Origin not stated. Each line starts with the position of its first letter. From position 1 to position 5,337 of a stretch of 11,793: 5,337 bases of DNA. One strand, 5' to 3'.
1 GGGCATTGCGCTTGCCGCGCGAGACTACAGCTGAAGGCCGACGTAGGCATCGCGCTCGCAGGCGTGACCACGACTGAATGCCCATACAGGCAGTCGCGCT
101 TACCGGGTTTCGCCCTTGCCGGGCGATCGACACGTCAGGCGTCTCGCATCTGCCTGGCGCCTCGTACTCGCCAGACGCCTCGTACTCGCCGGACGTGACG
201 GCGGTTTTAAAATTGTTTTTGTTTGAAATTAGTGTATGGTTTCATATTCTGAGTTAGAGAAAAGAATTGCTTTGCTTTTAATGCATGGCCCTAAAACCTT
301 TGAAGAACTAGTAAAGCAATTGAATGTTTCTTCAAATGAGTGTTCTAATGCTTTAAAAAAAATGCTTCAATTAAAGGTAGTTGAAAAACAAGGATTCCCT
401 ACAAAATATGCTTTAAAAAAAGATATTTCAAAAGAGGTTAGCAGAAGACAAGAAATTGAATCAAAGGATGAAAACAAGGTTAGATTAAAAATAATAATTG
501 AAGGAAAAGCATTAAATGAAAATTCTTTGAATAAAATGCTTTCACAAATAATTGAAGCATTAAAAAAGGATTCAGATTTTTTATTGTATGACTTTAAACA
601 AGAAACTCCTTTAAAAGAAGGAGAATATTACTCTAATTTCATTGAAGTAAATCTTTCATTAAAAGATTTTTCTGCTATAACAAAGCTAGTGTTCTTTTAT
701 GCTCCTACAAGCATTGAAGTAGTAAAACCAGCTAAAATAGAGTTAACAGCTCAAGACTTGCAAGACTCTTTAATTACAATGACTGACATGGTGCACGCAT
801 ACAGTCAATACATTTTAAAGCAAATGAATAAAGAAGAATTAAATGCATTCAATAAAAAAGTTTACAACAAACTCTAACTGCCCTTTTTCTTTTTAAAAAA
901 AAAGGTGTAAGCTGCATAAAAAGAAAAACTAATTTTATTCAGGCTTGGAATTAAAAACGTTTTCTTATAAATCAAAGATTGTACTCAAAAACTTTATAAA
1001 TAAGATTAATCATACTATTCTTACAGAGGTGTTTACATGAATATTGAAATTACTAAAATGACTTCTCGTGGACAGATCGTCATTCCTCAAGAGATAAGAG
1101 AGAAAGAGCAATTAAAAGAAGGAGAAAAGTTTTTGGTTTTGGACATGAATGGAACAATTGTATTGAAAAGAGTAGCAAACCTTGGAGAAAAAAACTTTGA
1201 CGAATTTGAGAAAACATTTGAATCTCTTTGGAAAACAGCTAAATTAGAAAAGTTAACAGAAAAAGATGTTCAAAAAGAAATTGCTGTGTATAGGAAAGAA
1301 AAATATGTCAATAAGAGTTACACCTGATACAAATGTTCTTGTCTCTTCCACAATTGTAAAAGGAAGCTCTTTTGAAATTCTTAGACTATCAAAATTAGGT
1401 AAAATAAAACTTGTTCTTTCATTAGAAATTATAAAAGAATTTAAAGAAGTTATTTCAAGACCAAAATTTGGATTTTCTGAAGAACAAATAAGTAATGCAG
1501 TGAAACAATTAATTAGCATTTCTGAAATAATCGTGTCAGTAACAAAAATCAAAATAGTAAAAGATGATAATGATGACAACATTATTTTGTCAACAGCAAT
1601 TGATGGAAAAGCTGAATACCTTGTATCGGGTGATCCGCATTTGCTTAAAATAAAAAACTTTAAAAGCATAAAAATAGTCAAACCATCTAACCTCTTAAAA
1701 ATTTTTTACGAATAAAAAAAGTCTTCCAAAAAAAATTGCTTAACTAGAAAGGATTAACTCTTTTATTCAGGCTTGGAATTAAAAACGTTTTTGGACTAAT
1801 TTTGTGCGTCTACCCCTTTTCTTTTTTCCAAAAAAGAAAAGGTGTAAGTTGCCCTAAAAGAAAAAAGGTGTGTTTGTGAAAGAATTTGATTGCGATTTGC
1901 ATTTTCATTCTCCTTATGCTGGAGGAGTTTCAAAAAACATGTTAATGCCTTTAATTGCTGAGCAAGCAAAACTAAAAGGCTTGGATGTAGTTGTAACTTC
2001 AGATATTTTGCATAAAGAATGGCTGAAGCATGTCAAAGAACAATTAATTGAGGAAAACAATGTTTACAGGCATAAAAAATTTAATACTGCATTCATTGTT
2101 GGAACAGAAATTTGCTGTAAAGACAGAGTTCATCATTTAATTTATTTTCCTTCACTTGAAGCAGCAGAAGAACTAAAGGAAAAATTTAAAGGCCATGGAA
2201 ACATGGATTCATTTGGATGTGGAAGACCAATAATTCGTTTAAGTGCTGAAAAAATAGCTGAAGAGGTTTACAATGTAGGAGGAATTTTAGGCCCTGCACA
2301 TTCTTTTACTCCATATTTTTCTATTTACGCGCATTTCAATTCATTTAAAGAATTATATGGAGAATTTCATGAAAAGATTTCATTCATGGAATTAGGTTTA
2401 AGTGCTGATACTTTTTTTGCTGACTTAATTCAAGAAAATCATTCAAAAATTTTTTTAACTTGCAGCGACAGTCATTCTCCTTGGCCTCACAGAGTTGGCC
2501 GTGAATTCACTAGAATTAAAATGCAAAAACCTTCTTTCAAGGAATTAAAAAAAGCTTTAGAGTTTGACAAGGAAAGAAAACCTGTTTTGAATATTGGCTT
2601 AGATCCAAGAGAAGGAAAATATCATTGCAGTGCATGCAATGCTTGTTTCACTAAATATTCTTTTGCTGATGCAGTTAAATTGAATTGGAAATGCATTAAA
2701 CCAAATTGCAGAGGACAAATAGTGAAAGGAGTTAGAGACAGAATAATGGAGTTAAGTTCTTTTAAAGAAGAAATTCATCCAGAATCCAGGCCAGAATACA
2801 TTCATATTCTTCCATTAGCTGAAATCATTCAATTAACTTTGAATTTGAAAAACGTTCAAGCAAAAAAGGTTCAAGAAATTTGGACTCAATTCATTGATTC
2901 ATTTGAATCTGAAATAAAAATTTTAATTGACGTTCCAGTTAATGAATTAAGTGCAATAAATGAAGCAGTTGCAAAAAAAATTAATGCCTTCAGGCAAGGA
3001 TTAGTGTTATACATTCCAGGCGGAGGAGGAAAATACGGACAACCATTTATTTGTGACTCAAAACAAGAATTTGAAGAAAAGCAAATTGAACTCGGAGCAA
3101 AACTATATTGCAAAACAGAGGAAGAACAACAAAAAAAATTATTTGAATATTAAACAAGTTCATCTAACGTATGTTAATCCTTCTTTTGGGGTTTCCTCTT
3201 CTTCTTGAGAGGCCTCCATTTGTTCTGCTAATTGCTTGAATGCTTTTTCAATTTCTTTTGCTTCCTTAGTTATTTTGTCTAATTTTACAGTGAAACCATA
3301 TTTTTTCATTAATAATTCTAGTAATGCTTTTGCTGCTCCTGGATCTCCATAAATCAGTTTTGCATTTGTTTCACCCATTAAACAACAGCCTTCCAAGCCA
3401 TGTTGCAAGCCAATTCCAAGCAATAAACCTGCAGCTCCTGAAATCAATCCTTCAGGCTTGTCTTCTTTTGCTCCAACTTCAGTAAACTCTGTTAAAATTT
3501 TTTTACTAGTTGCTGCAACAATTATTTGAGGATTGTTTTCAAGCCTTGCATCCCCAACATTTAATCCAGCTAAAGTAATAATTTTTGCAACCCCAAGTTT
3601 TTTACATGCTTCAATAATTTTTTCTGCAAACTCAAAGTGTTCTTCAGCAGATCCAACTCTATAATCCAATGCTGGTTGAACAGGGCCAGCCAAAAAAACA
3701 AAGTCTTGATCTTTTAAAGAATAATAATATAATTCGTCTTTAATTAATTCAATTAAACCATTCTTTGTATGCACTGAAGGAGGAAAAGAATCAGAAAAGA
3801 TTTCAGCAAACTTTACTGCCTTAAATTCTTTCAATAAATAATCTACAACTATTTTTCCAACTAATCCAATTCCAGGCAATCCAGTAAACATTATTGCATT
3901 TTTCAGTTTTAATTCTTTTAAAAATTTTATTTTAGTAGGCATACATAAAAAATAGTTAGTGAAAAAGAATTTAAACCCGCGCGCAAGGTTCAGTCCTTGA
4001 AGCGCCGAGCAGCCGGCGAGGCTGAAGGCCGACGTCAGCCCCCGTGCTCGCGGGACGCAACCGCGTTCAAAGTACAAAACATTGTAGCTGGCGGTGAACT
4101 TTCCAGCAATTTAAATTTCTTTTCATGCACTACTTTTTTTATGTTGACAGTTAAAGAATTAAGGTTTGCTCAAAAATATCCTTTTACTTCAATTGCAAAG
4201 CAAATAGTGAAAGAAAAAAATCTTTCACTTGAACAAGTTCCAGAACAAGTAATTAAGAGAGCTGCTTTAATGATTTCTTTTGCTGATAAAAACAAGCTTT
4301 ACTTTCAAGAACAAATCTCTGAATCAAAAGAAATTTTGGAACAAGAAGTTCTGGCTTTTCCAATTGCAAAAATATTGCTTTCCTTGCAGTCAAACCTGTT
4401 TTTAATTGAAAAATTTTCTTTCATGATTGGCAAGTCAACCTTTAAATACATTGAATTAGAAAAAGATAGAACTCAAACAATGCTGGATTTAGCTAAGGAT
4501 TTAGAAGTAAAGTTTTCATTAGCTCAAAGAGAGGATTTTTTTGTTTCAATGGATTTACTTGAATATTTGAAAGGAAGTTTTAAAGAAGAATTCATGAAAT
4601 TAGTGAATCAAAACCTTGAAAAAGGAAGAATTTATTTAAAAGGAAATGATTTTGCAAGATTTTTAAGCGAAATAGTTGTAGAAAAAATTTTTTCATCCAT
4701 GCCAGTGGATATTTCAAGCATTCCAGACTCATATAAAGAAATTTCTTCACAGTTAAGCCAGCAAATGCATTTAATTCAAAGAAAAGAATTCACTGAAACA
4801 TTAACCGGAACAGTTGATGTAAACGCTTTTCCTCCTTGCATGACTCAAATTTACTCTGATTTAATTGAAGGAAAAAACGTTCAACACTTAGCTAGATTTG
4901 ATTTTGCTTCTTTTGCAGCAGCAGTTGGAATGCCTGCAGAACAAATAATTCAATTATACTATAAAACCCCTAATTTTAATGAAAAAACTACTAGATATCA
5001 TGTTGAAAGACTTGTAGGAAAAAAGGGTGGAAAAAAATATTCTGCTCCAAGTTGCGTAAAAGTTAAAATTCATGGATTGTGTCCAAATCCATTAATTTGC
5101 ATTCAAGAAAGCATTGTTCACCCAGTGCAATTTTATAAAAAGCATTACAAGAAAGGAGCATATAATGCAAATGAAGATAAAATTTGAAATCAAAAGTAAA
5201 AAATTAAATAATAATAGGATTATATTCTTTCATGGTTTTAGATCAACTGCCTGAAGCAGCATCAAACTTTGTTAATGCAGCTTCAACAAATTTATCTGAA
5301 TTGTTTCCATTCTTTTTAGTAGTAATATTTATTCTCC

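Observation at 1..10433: A family of GC-rich, hairpin-dense mosaic repeat islands in the intergenic spacers of a very AT-rich archaeal locus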

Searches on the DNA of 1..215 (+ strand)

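Call 63: search_dna_similar(query=window:1-210:+, collection=plasmids, mode=distant, max_evalue=0.01, max_rows=10)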
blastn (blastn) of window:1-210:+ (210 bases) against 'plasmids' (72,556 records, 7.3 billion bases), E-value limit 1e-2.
No match.

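Call 71: search_rna_families(source=window, start=1, end=215, threshold=evalue, max_evalue=1, show_alignments=1)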
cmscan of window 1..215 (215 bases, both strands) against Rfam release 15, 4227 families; matches with E-value up to 1: 0.
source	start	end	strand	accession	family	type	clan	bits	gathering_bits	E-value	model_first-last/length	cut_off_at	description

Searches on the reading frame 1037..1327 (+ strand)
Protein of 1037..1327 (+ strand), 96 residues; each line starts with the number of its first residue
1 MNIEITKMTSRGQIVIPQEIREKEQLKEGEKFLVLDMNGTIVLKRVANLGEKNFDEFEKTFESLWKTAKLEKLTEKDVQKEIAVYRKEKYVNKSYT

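Call 14: search_protein_families(library=pfam, proteins=[window:1037-1327:+], max_evalue=0.01)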
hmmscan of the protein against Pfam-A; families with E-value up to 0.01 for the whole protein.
window:1037-1327:+ (96 aa): 2 families
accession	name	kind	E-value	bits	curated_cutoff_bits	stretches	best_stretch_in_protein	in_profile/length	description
PF04014.23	MazE_antitoxin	-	5.5e-08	33.1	24.7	1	5-46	1-43/48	Antidote-toxin recognition MazE, bacterial antitoxin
PF15937.10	PrlF_antitoxin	-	0.0033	18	32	1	7-55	3-49/99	prlF antitoxin for toxin YhaV_toxin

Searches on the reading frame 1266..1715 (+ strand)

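Call 14: search_protein_families(library=pfam, proteins=[window:1266-1715:+], max_evalue=0.01)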
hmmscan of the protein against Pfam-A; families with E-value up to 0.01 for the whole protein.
window:1266-1715:+ (149 aa): 2 families
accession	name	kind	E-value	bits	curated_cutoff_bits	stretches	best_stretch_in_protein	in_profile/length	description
PF13470.12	PIN_3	-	1.2e-15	58.7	27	1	20-123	4-113/115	PIN domain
PF24109.1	DUF7384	-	0.0023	18.4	27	1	15-131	4-109/153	Family of unknown function (DUF7384)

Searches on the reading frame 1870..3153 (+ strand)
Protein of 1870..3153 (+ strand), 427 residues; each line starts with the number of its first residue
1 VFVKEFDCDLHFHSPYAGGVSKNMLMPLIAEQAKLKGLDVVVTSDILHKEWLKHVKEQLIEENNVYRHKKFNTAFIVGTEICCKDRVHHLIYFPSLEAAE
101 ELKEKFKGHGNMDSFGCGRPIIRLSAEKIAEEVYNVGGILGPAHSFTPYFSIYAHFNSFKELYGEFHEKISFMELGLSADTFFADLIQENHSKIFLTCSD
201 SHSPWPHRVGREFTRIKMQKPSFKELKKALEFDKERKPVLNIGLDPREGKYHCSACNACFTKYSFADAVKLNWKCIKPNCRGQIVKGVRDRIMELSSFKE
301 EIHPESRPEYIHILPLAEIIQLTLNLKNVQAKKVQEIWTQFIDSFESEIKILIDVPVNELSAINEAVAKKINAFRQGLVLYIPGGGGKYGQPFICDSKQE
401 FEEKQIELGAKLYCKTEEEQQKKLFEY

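Call 14: search_protein_families(library=pfam, proteins=[window:1870-3153:+], max_evalue=0.01)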
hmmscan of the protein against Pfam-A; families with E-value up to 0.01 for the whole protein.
window:1870-3153:+ (427 aa): 0 families

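Call 52: search_protein_families(library=pfam, proteins=[window:1870-3153:+], max_evalue=0.1)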
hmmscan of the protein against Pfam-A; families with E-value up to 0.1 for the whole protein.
window:1870-3153:+ (427 aa): 0 families

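Call 66: find_encoding_contigs(protein=window:1870-3153:+, flank=10000, max_places=10)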
Protein window:1870-3153:+ (427 aa): no gene with exactly this product is on record in the collection.

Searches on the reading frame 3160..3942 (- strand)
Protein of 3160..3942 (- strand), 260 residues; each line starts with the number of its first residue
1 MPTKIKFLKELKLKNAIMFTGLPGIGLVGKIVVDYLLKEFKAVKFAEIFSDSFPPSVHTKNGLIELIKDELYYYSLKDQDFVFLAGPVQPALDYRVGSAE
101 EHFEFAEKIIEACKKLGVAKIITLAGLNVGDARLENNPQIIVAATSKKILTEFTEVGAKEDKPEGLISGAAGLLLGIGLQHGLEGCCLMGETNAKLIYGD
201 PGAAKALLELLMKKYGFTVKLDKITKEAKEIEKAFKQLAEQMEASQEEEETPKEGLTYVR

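Call 14: search_protein_families(library=pfam, proteins=[window:3160-3942:-], max_evalue=0.01)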
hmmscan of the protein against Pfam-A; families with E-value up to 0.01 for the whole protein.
window:3160-3942:- (260 aa): 2 families
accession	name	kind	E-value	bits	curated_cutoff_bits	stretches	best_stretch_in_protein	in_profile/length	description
PF09754.15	PAC2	-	2.4e-43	148.9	25.8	1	18-239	1-215/215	PAC2 family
PF13460.12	NAD_binding_10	-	0.00027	21.3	27.2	1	76-136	58-108/184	NAD(P)H-binding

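Call 57: find_encoding_contigs(protein=window:3160-3942:-, flank=10000, max_places=10)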
Protein window:3160-3942:- (260 aa): no gene with exactly this product is on record in the collection.

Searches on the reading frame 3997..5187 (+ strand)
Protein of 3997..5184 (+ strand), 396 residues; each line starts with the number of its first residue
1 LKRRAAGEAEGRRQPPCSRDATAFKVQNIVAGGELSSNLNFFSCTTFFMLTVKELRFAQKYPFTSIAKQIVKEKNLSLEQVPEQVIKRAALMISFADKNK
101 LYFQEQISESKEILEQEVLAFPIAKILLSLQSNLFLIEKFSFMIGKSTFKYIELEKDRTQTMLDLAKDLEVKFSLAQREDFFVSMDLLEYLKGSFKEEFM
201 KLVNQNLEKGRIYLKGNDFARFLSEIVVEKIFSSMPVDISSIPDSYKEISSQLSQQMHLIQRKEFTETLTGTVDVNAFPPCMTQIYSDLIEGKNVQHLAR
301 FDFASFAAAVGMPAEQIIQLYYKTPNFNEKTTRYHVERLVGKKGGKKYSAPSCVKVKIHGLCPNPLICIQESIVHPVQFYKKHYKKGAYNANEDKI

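Call 14: search_protein_families(library=pfam, proteins=[window:4141-5187:+], max_evalue=0.01)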
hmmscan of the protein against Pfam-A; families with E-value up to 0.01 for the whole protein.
window:4141-5187:+ (348 aa): 1 family
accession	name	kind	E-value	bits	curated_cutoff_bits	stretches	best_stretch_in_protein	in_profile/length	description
PF04104.19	DNA_primase_lrg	-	9.8e-25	87.8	22.4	1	151-315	10-205/266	Eukaryotic and archaeal DNA primase, large subunit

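Call 65: find_encoding_contigs(protein=window:4141-5187:+, flank=10000, max_places=10)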
Protein window:4141-5187:+ (348 aa): no gene with exactly this product is on record in the collection.

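Call 67: find_encoding_contigs(protein=window:3997-5184:+, flank=10000, max_places=10)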
Protein seq(396 aa) (396 aa): no gene with exactly this product is on record in the collection.
